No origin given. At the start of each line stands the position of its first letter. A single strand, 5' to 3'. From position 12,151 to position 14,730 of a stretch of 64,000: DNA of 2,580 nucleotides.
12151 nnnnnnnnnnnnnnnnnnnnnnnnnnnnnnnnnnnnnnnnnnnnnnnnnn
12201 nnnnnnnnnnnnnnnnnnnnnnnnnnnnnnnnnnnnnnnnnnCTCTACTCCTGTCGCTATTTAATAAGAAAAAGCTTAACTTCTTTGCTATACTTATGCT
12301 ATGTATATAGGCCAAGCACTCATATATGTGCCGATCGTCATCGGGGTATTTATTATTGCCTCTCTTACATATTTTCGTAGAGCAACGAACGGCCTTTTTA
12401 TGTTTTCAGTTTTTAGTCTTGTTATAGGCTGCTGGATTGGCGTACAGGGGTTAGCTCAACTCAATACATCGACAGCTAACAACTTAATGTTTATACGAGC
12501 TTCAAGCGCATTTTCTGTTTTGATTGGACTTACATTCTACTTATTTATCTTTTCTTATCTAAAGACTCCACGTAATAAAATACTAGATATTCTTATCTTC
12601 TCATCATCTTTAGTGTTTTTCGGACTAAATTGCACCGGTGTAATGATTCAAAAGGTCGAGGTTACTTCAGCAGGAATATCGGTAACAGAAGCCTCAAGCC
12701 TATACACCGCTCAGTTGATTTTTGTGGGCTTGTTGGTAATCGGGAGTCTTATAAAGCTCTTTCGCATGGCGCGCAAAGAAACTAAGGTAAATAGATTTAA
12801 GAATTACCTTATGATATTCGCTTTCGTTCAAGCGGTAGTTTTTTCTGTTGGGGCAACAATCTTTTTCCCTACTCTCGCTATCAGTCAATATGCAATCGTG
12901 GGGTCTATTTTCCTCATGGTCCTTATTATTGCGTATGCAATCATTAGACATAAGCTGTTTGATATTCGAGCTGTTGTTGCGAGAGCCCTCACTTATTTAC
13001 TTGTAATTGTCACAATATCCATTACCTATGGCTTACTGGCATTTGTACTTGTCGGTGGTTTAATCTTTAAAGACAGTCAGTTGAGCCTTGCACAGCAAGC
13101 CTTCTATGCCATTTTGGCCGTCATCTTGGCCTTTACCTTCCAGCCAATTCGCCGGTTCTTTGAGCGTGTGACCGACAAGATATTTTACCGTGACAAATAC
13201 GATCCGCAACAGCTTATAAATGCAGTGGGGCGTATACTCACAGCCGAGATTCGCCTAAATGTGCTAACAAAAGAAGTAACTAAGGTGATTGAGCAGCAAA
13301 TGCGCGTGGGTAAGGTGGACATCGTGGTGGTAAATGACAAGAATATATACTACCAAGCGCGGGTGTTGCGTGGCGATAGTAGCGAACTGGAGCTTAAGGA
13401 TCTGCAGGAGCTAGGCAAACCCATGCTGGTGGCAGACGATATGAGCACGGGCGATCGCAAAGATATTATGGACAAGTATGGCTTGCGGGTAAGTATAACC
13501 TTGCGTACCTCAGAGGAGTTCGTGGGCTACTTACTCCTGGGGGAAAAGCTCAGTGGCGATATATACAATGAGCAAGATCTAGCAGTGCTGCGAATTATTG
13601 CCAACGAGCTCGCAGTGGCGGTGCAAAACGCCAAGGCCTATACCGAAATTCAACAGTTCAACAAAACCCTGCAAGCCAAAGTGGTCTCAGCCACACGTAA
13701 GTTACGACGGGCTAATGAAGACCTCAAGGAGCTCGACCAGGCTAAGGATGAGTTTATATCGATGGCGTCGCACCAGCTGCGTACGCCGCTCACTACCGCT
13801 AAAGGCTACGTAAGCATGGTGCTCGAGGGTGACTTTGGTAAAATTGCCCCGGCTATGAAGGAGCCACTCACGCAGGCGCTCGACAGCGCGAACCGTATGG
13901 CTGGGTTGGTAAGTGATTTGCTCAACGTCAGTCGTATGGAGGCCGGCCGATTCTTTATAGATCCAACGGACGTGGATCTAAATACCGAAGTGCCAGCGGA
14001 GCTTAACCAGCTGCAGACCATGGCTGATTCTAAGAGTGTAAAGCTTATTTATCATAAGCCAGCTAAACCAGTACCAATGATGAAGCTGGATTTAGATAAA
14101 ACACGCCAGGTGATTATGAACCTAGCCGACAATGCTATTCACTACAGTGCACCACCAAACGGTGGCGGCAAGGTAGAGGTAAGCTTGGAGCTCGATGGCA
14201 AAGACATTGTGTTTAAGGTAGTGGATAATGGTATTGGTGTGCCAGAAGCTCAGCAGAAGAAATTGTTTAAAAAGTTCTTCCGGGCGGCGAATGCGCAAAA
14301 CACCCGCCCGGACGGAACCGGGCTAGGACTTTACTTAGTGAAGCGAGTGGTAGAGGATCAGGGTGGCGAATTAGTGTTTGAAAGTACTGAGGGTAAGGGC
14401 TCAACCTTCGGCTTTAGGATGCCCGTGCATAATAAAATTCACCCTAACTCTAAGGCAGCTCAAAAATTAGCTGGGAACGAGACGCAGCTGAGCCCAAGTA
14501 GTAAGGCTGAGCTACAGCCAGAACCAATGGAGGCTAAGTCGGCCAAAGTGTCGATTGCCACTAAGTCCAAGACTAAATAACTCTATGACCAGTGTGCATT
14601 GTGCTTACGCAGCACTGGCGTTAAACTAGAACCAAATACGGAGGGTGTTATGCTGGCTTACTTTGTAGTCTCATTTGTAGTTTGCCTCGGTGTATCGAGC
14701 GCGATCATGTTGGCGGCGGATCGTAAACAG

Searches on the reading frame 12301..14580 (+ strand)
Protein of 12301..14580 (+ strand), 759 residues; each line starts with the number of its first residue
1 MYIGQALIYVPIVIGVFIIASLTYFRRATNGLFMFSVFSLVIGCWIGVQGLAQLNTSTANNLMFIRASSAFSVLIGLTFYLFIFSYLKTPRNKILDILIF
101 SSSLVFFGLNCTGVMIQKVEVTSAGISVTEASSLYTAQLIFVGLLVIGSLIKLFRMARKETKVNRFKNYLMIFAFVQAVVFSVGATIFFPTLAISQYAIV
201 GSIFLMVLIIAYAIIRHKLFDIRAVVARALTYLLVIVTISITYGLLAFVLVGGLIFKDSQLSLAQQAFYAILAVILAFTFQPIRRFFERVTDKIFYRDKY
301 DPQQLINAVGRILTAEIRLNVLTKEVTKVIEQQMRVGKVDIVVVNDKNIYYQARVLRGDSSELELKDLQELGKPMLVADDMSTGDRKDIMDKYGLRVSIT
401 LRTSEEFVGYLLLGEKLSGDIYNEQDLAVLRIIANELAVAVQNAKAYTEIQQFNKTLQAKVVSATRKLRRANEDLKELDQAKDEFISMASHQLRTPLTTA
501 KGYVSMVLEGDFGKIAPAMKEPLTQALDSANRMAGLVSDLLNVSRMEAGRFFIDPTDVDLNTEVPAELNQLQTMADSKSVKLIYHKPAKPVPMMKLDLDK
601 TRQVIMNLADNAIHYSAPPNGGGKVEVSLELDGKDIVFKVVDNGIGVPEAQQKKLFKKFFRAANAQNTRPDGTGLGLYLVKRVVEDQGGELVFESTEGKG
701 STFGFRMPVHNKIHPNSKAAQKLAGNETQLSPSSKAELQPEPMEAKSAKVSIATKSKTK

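Call 3: search_protein_families(library=pfam, proteins=[window:12301-14580:+], max_evalue=1)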
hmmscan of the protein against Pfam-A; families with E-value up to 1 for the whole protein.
window:12301-14580:+ (759 aa): 9 families
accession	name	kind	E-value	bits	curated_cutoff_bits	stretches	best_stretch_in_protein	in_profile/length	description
PF02518.31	HATPase_c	-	2.5e-26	92.7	26.4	1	598-709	3-109/111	Histidine kinase-, DNA gyrase B-, and HSP90-like ATPase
PF00512.31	HisKA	-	1.7e-14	54.1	26.9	1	481-549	1-66/66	His Kinase A (phospho-acceptor) domain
PF16927.11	HisKA_7TM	-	1.5e-08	35.2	28.6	1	13-222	6-222/224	N-terminal 7TM region of histidine kinase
PF13581.12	HATPase_c_2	-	4.5e-06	27.1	27.4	1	609-686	40-111/127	Histidine kinase-like ATPase domain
PF19892.4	DUF6365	-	0.01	15.2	32.5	1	323-399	39-116/404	Family of unknown function (DUF6365)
PF14501.12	HATPase_c_5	-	0.036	14.4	22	1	604-698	9-93/102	GHKL domain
PF05276.19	SH3BP5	-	0.036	14.3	25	1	430-494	46-106/231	SH3 domain-binding protein 5 (SH3BP5)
PF24378.1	DUF7534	-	0.041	14.5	28.4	1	166-218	1-52/57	Family of unknown function (DUF7534)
PF13185.12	GAF_2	-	0.12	13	28.6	1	392-442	87-136/136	GAF domain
